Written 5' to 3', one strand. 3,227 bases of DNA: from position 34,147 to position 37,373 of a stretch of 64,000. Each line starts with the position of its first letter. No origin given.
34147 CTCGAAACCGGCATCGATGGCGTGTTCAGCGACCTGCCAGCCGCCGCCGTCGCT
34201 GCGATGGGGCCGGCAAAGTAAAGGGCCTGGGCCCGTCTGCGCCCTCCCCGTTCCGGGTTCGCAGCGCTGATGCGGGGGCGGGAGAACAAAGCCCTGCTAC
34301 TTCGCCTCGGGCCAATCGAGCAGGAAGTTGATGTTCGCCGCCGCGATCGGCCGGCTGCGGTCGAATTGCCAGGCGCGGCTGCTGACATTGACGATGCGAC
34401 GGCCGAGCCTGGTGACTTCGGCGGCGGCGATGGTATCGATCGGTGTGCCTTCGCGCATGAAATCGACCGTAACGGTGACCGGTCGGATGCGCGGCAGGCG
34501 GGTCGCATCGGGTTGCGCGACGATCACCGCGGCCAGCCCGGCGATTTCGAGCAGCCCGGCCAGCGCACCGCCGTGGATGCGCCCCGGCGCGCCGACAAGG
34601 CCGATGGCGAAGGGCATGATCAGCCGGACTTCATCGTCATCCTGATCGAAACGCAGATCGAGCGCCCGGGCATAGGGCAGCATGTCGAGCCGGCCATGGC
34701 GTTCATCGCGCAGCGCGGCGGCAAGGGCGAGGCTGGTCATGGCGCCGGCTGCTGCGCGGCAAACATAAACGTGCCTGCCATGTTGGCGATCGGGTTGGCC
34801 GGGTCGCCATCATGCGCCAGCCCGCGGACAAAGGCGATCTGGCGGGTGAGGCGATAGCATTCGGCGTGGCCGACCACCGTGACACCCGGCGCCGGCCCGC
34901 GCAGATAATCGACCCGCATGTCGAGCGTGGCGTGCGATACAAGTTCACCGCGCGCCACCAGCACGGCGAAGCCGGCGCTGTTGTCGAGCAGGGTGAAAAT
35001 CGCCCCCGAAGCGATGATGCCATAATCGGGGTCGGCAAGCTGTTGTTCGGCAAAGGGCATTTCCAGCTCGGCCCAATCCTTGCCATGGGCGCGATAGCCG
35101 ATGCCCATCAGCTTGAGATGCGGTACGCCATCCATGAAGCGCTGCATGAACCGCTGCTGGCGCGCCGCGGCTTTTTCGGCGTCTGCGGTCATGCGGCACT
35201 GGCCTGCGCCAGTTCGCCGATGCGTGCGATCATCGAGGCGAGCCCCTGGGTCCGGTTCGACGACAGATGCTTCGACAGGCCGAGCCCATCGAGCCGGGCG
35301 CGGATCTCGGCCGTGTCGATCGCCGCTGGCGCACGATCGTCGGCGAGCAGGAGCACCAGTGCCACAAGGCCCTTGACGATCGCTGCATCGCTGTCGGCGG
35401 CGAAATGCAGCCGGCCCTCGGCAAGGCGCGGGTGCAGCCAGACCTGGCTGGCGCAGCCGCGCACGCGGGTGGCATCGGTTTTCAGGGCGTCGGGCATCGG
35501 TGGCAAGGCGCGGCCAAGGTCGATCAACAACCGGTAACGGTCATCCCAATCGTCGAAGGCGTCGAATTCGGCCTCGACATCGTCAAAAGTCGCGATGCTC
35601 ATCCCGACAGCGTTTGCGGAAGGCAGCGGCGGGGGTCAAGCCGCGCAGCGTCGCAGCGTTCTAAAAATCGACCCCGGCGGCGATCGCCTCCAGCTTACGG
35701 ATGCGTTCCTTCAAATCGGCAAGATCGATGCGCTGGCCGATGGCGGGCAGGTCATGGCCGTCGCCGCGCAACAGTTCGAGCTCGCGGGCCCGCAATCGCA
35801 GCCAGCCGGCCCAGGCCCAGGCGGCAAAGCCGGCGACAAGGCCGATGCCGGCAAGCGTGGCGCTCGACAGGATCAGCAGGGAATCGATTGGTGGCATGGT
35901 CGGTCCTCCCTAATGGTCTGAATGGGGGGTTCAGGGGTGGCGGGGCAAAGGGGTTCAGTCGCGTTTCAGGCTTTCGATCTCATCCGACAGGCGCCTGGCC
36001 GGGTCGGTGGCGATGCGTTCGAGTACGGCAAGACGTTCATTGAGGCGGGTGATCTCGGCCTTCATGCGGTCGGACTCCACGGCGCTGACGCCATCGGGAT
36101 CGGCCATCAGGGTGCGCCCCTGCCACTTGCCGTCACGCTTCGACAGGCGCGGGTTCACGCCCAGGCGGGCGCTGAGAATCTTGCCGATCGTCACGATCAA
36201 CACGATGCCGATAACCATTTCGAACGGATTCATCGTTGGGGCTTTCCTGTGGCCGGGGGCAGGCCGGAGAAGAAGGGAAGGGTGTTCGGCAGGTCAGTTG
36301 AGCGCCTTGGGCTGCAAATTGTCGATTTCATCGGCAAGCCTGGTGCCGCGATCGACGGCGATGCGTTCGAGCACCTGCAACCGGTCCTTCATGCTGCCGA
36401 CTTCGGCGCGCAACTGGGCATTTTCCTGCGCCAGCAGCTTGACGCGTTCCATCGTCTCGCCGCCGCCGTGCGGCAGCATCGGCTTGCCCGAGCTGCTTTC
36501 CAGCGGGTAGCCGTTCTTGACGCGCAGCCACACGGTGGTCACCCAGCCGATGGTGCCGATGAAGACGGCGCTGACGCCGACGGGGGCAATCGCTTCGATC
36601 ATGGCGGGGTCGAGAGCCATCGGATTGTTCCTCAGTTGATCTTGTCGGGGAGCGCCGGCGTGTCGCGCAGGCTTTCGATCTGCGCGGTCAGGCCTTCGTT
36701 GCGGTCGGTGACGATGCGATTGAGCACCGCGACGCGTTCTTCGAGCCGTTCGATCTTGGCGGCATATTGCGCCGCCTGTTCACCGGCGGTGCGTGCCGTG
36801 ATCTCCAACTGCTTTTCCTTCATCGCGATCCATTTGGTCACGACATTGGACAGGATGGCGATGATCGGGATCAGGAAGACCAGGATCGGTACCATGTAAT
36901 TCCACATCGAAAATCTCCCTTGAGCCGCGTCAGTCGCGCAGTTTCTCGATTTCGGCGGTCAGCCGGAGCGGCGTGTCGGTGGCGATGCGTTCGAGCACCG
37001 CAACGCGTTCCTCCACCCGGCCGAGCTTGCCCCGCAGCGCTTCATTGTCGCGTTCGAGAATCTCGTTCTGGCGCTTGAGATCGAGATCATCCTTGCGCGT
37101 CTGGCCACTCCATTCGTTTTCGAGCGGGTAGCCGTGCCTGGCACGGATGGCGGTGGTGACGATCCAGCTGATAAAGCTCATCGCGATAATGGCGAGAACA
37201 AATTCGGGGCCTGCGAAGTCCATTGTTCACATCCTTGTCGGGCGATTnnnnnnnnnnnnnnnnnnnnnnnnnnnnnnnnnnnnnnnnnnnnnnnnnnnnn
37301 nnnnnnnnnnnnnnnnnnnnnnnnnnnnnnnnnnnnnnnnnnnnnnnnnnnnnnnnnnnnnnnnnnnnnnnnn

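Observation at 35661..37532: Six tandem PspB/PspC-zipper-like mini membrane proteins appended to the psp operon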

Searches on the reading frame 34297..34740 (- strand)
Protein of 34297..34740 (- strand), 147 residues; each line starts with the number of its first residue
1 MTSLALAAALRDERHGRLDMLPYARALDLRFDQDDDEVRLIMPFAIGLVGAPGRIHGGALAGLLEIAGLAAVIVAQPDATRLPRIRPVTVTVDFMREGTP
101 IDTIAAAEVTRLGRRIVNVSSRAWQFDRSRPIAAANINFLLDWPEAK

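Call 56: search_protein_families(library=pfam, max_evalue=0.001, proteins=[window:34297-34740:-])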
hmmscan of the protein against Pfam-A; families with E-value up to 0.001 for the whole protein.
window:34297-34740:- (147 aa): 2 families
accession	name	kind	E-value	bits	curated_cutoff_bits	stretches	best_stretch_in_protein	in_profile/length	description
PF13622.12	4HBT_3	-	7.3e-09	36.2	24.3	1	53-139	9-82/83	Acyl-CoA thioesterase N-terminal domain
PF03061.28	4HBT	-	4.1e-06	27.4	20.6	1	53-128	2-75/79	Thioesterase superfamily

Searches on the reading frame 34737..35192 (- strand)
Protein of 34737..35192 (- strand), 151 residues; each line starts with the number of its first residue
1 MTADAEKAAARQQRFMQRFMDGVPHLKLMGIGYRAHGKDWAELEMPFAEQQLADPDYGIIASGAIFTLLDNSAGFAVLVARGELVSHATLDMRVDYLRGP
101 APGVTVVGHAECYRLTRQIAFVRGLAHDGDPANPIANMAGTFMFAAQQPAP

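Call 56: search_protein_families(library=pfam, max_evalue=0.001, proteins=[window:34737-35192:-])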
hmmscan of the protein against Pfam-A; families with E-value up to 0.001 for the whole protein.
window:34737-35192:- (151 aa): 1 family
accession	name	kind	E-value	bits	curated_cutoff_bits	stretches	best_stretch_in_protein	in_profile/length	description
PF03061.28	4HBT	-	1.1e-08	35.7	20.6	1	57-132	1-76/79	Thioesterase superfamily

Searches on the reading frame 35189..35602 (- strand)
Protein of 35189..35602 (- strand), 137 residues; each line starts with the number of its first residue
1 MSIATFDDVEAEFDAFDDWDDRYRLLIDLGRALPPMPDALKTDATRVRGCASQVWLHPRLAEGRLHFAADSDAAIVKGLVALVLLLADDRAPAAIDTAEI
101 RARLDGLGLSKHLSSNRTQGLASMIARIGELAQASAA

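Call 56: search_protein_families(library=pfam, max_evalue=0.001, proteins=[window:35189-35602:-])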
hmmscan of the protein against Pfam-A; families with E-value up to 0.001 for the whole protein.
window:35189-35602:- (137 aa): 1 family
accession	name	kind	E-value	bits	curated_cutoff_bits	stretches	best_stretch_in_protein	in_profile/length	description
PF02657.20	SufE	-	5.1e-42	142.9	27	1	12-129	3-119/121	Fe-S metabolism associated domain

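Call 57: search_protein_families(library=ncbifam, max_evalue=0.001, proteins=[window:35189-35602:-])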
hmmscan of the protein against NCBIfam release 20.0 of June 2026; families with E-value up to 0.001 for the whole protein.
window:35189-35602:- (137 aa): 3 families
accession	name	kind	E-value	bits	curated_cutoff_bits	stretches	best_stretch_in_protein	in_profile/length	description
TIGR03391.1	FeS_syn_CsdE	equivalog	7.3e-35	120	136.4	1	5-131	11-138/139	cysteine desulfurase sulfur acceptor subunit CsdE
NF006792.0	PRK09296.1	equivalog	5.6e-28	97.4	160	1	12-132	13-134/138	cysteine desulfuration protein SufE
NF011594.0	PRK15019.1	equivalog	1.4e-24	87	252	1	7-127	18-139/147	cysteine desulfurase sulfur acceptor subunit CsdE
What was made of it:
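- PspF is an equivalog (call 57).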

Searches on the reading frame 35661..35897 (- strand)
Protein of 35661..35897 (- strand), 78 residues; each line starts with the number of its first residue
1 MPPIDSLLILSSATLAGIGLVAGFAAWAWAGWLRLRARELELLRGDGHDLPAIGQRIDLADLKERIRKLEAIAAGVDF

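Call 3: search_protein_families(library=pfam, max_evalue=1, proteins=[window:35661-35897:-])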
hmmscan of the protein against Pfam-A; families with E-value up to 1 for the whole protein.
window:35661-35897:- (78 aa): 1 family
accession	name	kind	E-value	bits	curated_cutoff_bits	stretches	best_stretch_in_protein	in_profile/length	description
PF06380.16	DUF1072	-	0.13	12.6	25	1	9-28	11-30/39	Protein of unknown function (DUF1072)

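Call 4: search_protein_families(library=ncbifam, max_evalue=1, proteins=[window:35661-35897:-])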
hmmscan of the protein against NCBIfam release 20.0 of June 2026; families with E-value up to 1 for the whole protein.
window:35661-35897:- (78 aa): 0 families

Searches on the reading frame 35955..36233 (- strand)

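Call 3: search_protein_families(library=pfam, max_evalue=1, proteins=[window:35955-36233:-])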
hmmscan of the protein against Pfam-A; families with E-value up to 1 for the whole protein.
window:35955-36233:- (92 aa): 1 family
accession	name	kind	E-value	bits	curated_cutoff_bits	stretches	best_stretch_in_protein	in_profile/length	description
PF09527.15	ATPase_gene1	-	0.12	12.8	26.6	1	4-29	9-34/54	Putative F0F1-ATPase subunit Ca2+/Mg2+ transporter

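Call 4: search_protein_families(library=ncbifam, max_evalue=1, proteins=[window:35955-36233:-])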
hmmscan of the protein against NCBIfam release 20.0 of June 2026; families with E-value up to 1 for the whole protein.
window:35955-36233:- (92 aa): 1 family
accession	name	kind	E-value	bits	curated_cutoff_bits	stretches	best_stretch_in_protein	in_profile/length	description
TIGR02978.1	phageshock_pspC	equivalog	0.092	12.6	104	1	54-89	86-121/121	envelope stress response membrane protein PspC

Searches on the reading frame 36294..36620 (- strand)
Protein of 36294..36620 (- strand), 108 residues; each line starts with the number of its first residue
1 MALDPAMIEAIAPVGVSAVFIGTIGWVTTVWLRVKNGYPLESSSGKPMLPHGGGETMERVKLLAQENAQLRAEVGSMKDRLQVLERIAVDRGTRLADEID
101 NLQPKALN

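Call 3: search_protein_families(library=pfam, max_evalue=1, proteins=[window:36294-36620:-])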
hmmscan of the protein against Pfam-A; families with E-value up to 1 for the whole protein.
window:36294-36620:- (108 aa): 6 families
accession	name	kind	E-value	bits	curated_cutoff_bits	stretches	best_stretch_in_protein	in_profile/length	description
PF07716.20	bZIP_2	-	0.014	15.9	22.3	1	55-78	29-52/54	Basic region leucine zipper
PF00170.26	bZIP_1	-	0.015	15.9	27.6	1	58-85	33-60/64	bZIP transcription factor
PF06005.17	ZapB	-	0.12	13.3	31.5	1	56-85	16-45/71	Cell division protein ZapB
PF25450.1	Rab11-FIP3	-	0.14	12.9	31.9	1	58-103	61-102/125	Rab11-FIP3-like domain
PF24979.1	Death_EDAR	-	0.16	12.4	27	1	63-89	20-46/74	EDAR death domain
PF02183.23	HALZ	-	0.34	11.6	28.1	1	62-82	23-43/43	Homeobox associated leucine zipper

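Call 4: search_protein_families(library=ncbifam, max_evalue=1, proteins=[window:36294-36620:-])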
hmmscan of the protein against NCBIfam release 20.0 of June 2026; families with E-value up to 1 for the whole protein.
window:36294-36620:- (108 aa): 2 families
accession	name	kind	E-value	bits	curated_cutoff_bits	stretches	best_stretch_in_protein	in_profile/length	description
NF045622.1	Npun_F5560_fam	hypoth_equivalog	0.034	14.2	125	1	57-86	117-146/156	Npun_F5560 family protein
NF040697.1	VPA1267_fam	equivalog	0.075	13.2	90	1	56-85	102-131/143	VPA1267 family protein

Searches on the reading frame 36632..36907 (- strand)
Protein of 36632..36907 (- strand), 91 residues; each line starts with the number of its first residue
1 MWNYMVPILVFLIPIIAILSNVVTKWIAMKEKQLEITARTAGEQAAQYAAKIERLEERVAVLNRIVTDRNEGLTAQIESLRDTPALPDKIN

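Call 3: search_protein_families(library=pfam, max_evalue=1, proteins=[window:36632-36907:-])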
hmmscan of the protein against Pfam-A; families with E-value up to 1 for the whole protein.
window:36632-36907:- (91 aa): 4 families
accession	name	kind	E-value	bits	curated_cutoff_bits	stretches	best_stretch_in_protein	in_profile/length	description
PF16526.10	CLZ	-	0.0088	16.9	26.7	1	27-64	8-45/71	C-terminal leucine zipper domain of cyclic nucleotide-gated channels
PF03405.20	FA_desaturase_2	-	0.022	14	22.7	1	17-63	265-311/325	Fatty acid desaturase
PF16679.11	CDT1_C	-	0.17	12.9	25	1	27-69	6-48/96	DNA replication factor Cdt1 C-terminal domain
PF06667.17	PspB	-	0.29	11.7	25.6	1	10-68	4-66/73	Phage shock protein B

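Call 4: search_protein_families(library=ncbifam, max_evalue=1, proteins=[window:36632-36907:-])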
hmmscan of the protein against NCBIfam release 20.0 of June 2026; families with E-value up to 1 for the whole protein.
window:36632-36907:- (91 aa): 4 families
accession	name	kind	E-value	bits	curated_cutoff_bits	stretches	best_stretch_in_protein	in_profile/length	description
TIGR02976.1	phageshock_pspB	equivalog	3.4e-05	24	51.7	1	8-70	3-69/75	envelope stress response membrane protein PspB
NF004703.2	PRK06041.1-1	equivalog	0.011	14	570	1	3-41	404-442/525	archaellar assembly protein ArlJ/FlaJ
TIGR02978.1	phageshock_pspC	equivalog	0.045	13.6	104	1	14-80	53-121/121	envelope stress response membrane protein PspC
NF006993.0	PRK09458.1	equivalog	0.06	13.7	90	1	9-66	4-65/75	envelope stress response membrane protein PspB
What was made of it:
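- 36632..36907 (-): m3 (group D), the most PspB-like paralog. TIGR02976 gives E 3.4e-5 and 24 bits, below the cutoff (call 4).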

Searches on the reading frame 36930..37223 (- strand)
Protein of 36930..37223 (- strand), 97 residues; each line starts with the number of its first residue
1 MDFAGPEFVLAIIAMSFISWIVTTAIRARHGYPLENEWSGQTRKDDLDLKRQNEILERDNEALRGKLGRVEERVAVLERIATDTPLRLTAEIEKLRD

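Call 3: search_protein_families(library=pfam, max_evalue=1, proteins=[window:36930-37223:-])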
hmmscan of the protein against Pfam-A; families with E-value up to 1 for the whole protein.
window:36930-37223:- (97 aa): 3 families
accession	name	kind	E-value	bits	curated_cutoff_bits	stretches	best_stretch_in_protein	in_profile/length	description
PF16331.10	TolA_bind_tri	-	0.015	15.8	30.1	1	44-67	18-41/76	TolA binding protein trimerisation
PF02183.23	HALZ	-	0.027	15.1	28.1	1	48-73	16-41/43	Homeobox associated leucine zipper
PF02970.22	TBCA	-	0.12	13.2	30.3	1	42-82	40-80/99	Tubulin binding cofactor A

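Call 4: search_protein_families(library=ncbifam, max_evalue=1, proteins=[window:36930-37223:-])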
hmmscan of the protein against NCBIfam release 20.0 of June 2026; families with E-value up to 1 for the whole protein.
window:36930-37223:- (97 aa): 2 families
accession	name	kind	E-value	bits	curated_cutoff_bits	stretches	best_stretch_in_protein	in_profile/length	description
TIGR02978.1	phageshock_pspC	equivalog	0.13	12.1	104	1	52-95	78-121/121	envelope stress response membrane protein PspC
NF033921.0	por_somb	subfamily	0.21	10.2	100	1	42-92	72-123/485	iron uptake porin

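Call 16: find_related_loci(query=A3, collection=genome_contigs, flank=6000)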
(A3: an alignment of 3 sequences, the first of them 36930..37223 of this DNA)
Query A3 (97 aa) in genome_contigs; peptide patterns used: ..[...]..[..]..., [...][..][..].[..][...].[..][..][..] (x = any residue, [..] = any of these).
599 stretches matched a pattern (row limit reached: there are more); 260 encode a relative of the query (tblastn E <= 1e-3); the best 80 are kept; 80 distinct loci.
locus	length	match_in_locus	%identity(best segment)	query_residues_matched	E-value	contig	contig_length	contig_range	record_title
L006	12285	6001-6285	79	1-95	3e-49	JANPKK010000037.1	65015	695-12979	MAG: Alphaproteobacteria bacterium isolate VAR_61_metabat_244 VAR_61_k141_4037979, whole genome shotgun sequence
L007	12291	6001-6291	77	1-97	9e-49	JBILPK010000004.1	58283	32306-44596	MAG: Polymorphobacter sp. isolate ME2018-04-11_3300037516_group8_bin16 Rohwer_bin2018_scaffold_59_c1, whole genome shotg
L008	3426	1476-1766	76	1-97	3e-47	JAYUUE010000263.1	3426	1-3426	MAG: Polymorphobacter sp. isolate GL122_UP_concoct_118 GL122_UP_concoct_118_262, whole genome shotgun sequence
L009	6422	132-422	74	1-97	4e-47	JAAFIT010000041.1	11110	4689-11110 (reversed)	MAG: Sphingomonadales bacterium isolate bin40.metabat.b16b17b19.043 WN_Sphingomonadales_2_scaffold_41, whole genome shot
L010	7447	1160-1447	77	1-96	7e-47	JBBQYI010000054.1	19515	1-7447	MAG: Sphingomonadales bacterium isolate Co_metawrap_2157 Cmw_2157_k141_15057472_length_19515_cov_14.9942, whole genome s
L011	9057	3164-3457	73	1-97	8e-46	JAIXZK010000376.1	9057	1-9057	MAG: Sphingomonadales bacterium isolate D8_MAG_00049 pond_D8_MAG_00049_000000000341, whole genome shotgun sequence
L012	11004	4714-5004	73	1-97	6e-45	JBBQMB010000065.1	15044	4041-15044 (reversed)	MAG: Sphingomonadales bacterium isolate Co_metawrap_447 Cmw_447_k141_24174365_length_15044_cov_12.4671, whole genome sho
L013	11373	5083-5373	73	1-96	6e-45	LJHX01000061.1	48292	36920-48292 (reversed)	Alpha proteobacterium AAP81b AAP81b_Contigs_61, whole genome shotgun sequence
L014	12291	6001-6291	74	1-96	1e-43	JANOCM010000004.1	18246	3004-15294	MAG: Alphaproteobacteria bacterium isolate VAR_17_metabat_392 VAR_17_k141_4076445, whole genome shotgun sequence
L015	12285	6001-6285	71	1-95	1e-42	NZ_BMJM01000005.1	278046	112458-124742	Sandarakinorhabdus glacialis strain CGMCC 1.15519 sequence05, whole genome shotgun sequence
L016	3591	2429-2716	64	1-96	7e-37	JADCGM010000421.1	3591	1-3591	MAG: Alphaproteobacteria bacterium isolate M20BS1SP1A70MG M20BS1_421, whole genome shotgun sequence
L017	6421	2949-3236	59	1-96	5e-36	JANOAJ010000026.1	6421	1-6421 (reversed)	MAG: Sphingomonadales bacterium isolate VAR_18_metabat_321 VAR_18_k141_2663179, whole genome shotgun sequence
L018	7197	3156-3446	62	1-96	5e-36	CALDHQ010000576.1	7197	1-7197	MAG TPA_asm: uncultured Polymorphobacter sp. isolate SRR6231136_bin.14_CONCOCT_v1.1_MAG genome assembly, contig: ERZ6502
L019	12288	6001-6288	57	1-96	6e-34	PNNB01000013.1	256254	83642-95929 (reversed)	MAG: Sphingopyxis sp. isolate BC.033 BC_1000023_256254, whole genome shotgun sequence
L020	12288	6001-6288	59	1-96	5e-34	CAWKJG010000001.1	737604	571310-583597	MAG: uncultured Alphaproteobacteria bacterium isolate MFD01916.bin.1.10 genome assembly, contig: contig_11839, whole gen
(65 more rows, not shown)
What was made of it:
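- Tried and rejected: It worked with m1, m2 and m5 (call 16).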

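Call 51: predict_structure(alignment_id=A4)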
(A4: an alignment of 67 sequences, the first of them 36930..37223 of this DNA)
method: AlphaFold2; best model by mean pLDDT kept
length: 97 residues; sequences in the alignment: 67
mean_pLDDT: 73.3   pTM: 0.30
mean pLDDT of the five models: 73.3, 72.5, 71.8, 71.4, 69.9
residues with pLDDT >= 90: 5; 70-90: 57; 50-70: 23; < 50: 12
segments of 3 or more residues with pLDDT < 50: 31-42
pLDDT, mean of each block of 10 residues (from residue 1): 74 90 75 47 54 79 85 84 70 77
secondary structure, 60 per line:
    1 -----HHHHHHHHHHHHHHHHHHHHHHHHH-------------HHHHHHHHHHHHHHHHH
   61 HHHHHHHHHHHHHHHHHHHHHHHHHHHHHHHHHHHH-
elements in order: H6-30 H44-96
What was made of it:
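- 36930..37223 (-): m2 (group A), the universal core paralog with the GYPLE juxtamembrane motif. The AF2 model shows a TM helix at 6-30 and one long helix at 44-96 (call 51).
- The AF2 model shows helix 6-30, a low-confidence linker at 31-42 and helix 44-96 (call 51). The AF2 model is a simple TM helix plus long helix (call 51). The hydrophobic stretch is about 19-25 residues, which is TM length, and the AF2 helix spans 6-30 (call 51).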

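Call 71: search_solved_structures(query=A4, max_evalue=1)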
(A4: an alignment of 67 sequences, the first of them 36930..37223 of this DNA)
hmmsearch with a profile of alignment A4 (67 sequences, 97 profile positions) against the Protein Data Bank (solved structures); distinct sequences matched with E-value up to 1: 14.
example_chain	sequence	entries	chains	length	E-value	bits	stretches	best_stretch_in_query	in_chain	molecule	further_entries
6f1t_X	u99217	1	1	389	0.047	17.4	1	43-89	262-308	BICD family-like cargo adapter 1,BICD family-like cargo adapter 1,BICD family-like cargo a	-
6f1t_x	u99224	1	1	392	0.047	17.4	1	43-89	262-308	BICD family-like cargo adapter 1,BICD family-like cargo adapter 1,BICD family-like cargo a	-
6znm_X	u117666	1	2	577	0.078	16.7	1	43-89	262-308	BICD family-like cargo adapter 1,BICD family-like cargo adapter 1,BICDR1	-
6f1u_X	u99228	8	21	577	0.085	16.5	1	43-89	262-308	BICD family-like cargo adapter 1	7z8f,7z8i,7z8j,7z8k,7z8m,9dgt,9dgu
9v2v_I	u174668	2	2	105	0.11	16.2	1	30-93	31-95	Transcriptional regulatory protein PHO23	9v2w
6nr8_4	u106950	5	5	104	0.31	14.8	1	49-89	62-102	Prefoldin subunit 4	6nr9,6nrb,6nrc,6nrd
5apu_A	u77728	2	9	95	0.38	14.5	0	31-81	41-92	GENERAL CONTROL PROTEIN GCN4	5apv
7wu7_4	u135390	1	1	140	0.41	14.4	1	49-90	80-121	Prefoldin subunit 4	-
7a4y_D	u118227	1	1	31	0.54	14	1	46-71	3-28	Coiled-coil P6 peptide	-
6pse_A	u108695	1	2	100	0.61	13.8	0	37-72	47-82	Protein bicaudal D homolog 2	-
8ga8_L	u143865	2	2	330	0.69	13.6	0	30-93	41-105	Transcriptional regulatory protein PHO23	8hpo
4u5t_A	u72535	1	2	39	0.71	13.6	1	46-73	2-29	VBP leucine zipper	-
3he4_A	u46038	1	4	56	0.87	13.3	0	43-79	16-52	SYNZIP6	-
1wt6_A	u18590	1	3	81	0.95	13.2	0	41-78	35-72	Myotonin-protein kinase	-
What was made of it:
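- Only generic coiled-coil matches are found in the PDB (call 71).
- Tried and rejected: The PDB sequence search returned only generic coiled coils such as BICD, GCN4 and prefoldin (call 71).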
